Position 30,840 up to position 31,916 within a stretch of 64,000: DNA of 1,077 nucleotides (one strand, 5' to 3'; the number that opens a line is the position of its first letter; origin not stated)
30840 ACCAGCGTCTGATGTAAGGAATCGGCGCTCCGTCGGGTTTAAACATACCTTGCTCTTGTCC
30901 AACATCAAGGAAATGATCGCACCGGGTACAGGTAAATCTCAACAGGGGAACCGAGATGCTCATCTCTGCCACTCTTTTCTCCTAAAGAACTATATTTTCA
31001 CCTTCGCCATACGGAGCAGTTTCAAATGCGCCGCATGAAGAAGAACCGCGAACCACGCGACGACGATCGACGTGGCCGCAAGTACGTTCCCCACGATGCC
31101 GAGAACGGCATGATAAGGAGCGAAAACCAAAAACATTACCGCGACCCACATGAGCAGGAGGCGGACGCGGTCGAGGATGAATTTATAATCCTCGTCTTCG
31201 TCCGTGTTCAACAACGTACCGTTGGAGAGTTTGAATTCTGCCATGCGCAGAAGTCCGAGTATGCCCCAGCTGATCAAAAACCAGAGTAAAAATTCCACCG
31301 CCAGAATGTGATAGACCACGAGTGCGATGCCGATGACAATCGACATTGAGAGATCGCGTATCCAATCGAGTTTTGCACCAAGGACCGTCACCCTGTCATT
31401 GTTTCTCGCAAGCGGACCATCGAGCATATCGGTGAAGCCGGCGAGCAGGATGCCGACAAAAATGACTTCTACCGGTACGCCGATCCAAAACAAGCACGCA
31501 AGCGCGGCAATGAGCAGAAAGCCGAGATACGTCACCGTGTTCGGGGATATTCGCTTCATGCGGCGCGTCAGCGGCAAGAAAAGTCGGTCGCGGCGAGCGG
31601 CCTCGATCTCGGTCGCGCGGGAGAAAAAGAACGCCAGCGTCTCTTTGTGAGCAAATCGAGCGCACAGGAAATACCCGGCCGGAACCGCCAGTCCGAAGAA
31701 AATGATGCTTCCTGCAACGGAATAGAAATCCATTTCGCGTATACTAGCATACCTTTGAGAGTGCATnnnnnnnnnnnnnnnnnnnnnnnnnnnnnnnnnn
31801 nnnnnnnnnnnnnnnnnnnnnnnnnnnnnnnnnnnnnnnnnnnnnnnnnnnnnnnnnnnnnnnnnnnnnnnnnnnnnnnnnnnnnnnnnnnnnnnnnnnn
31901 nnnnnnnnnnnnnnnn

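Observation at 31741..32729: RF2 (prfB) without the programmed +1 frameshift and with a shortened N-terminus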

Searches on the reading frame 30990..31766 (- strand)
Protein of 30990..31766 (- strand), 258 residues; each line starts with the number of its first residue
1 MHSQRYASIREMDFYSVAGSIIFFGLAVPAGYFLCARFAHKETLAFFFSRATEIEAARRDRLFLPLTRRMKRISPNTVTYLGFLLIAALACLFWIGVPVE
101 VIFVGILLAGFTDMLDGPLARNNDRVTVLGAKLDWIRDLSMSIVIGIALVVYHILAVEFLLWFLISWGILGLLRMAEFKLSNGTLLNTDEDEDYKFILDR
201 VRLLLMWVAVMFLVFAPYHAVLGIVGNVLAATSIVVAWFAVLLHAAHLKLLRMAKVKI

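Call 3: search_protein_families(library=ncbifam, proteins=[window:30990-31766:-])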
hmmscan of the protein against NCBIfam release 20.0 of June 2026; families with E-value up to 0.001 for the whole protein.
window:30990-31766:- (258 aa): 6 families
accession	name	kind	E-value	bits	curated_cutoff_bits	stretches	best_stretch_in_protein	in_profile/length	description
NF040950.1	archin_ph_syn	equivalog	9.7e-13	48.4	180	1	70-167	21-118/191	archaetidylinositol phosphate synthase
TIGR00473.1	pssA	equivalog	8.3e-07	29.2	107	1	100-185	21-107/153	CDP-diacylglycerol--serine O-phosphatidyltransferase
NF052561.1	PIPSynBT1523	equivalog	4.7e-06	26.5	350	1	68-165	18-125/232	hypothetical protein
NF045883.1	PIPSynth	equivalog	1.3e-05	24.9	170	1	61-157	9-107/197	phosphatidylinositol phosphate synthase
NF053678.1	ClpnSynClsA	equivalog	0.00035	20.8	240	1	85-164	16-95/180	cardiolipin synthase ClsA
NF008090.0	PRK10832.1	equivalog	0.00084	19.5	304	1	78-153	14-85/182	CDP-diacylglycerol--glycerol-3-phosphate 3-phosphatidyltransferase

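Call 4: search_protein_families(library=pfam, proteins=[window:30990-31766:-])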
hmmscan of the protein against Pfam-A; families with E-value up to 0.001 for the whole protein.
window:30990-31766:- (258 aa): 1 family
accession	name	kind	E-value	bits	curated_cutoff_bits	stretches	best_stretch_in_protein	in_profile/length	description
PF01066.26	CDP-OH_P_transf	-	7.5e-12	46.3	22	1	74-232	3-145/152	CDP-alcohol phosphatidyltransferase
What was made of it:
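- On PrfH: The neighbours are a CDP-alcohol transferase and ftsE (calls 3, 4).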
